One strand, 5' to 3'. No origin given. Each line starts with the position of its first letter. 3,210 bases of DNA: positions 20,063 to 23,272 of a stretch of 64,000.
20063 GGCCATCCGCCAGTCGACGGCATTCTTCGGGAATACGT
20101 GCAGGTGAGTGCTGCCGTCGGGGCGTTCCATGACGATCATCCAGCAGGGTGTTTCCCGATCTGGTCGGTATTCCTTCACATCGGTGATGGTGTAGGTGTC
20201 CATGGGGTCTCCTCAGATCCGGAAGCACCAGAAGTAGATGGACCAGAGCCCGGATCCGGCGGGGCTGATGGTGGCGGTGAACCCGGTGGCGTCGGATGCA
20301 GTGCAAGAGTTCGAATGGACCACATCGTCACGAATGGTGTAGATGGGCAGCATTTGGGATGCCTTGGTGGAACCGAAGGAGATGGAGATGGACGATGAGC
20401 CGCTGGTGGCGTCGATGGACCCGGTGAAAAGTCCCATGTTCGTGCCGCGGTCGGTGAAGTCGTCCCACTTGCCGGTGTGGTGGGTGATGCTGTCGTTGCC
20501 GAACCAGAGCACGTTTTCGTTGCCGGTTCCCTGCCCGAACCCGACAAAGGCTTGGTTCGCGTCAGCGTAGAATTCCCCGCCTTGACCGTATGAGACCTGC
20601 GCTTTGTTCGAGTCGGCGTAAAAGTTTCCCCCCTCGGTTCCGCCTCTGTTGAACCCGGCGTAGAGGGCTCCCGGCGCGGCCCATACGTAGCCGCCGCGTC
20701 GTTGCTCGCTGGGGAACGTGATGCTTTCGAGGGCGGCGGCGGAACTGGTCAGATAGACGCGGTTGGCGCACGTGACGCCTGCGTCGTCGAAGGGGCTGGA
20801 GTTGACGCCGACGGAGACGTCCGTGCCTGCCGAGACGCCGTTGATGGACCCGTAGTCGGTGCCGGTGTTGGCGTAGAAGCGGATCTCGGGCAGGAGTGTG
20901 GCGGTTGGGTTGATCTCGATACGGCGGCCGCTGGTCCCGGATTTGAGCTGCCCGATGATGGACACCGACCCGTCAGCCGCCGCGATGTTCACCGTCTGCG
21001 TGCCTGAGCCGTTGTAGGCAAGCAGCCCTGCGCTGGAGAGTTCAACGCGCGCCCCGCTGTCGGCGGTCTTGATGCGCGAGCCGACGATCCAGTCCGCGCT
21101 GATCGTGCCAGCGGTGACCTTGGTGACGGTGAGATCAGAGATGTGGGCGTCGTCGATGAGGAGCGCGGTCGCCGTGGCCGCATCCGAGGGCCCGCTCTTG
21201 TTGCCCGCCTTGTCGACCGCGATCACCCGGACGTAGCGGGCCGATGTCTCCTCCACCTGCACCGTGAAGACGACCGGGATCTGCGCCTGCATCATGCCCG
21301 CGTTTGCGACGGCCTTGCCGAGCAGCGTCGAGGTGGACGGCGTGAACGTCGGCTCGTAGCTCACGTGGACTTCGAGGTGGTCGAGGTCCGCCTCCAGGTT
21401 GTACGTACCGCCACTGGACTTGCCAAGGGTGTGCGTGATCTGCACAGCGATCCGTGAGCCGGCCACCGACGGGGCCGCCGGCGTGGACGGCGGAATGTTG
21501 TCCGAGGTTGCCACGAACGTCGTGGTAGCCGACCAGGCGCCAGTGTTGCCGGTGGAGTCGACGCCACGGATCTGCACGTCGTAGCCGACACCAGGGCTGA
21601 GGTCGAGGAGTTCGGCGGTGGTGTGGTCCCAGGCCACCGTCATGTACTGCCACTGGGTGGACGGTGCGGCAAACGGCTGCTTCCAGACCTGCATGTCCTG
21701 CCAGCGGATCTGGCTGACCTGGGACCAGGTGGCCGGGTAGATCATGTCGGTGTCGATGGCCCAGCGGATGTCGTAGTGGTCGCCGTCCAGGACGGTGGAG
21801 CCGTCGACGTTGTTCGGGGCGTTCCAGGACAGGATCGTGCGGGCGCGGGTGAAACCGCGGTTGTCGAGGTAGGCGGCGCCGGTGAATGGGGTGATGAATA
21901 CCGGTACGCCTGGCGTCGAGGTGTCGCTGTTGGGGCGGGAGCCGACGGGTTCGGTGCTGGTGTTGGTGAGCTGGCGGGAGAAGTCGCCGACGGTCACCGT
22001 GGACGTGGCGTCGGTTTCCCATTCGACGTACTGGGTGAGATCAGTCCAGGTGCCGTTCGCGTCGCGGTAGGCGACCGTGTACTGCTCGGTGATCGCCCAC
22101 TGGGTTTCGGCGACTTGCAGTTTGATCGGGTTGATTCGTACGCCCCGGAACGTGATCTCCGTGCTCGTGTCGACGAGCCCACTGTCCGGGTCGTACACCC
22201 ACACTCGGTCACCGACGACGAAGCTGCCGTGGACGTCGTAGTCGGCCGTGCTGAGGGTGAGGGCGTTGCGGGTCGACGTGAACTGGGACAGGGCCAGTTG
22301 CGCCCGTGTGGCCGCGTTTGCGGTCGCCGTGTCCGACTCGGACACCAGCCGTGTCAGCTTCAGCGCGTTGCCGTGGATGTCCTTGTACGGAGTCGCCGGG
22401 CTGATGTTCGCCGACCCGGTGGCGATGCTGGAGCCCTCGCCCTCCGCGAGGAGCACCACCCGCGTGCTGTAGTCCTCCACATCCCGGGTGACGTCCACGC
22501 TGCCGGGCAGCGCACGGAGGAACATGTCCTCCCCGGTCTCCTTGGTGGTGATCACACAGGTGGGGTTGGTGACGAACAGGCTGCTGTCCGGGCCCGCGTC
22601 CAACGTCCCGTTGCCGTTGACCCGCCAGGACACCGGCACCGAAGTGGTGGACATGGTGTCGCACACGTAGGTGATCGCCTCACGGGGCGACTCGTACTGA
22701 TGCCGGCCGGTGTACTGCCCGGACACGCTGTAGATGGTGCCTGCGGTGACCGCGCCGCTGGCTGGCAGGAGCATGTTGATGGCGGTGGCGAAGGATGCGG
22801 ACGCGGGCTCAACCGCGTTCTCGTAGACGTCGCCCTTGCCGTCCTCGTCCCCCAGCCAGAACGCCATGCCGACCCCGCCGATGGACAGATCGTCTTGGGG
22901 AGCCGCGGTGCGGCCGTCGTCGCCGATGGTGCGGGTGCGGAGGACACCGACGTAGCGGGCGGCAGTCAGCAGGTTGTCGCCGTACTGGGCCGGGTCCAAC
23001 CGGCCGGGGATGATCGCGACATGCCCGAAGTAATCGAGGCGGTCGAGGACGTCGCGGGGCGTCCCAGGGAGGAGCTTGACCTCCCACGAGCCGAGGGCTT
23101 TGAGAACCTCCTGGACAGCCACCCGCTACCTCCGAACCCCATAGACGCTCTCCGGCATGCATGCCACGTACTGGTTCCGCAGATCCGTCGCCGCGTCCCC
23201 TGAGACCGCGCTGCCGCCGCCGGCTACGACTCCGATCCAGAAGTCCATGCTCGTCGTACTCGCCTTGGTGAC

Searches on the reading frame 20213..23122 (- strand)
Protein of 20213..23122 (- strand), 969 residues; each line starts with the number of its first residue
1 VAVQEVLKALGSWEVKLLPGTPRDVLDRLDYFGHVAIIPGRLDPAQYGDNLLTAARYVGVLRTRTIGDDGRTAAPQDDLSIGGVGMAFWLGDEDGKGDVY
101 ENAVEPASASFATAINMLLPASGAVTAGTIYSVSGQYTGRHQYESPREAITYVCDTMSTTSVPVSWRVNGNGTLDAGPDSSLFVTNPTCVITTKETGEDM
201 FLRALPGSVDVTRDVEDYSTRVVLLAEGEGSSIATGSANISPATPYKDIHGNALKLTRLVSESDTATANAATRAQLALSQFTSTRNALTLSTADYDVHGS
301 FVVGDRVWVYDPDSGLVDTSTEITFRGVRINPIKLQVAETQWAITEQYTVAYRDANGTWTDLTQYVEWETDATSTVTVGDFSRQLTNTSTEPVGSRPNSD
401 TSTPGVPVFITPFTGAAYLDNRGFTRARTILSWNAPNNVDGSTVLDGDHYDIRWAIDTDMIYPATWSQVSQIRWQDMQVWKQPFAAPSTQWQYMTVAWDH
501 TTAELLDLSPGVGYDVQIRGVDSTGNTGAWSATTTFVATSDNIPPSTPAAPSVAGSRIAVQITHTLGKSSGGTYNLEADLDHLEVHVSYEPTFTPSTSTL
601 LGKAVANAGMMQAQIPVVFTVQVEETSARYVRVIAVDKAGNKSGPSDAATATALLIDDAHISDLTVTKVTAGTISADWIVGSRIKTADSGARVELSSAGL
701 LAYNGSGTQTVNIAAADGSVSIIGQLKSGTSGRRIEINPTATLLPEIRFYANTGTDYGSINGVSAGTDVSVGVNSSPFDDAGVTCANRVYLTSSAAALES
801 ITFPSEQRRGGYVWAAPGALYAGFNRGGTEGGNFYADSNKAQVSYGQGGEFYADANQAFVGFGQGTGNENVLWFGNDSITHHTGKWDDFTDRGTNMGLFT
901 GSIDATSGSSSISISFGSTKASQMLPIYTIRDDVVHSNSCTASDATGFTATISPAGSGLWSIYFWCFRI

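Call 57: search_protein_families(library=phrogs, proteins=[window:20213-23122:-], max_evalue=0.001)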
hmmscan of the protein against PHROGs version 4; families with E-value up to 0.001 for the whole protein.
window:20213-23122:- (969 aa): 3 families
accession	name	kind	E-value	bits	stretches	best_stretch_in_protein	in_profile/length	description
phrog_11445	-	tail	1.7e-27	95.9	1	465-679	273-480/2001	minor tail protein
phrog_32308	-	unknown function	4.8e-07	29.2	1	631-717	496-582/709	-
phrog_7997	-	tail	0.00026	20.7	1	336-509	345-515/589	tail protein and host specificity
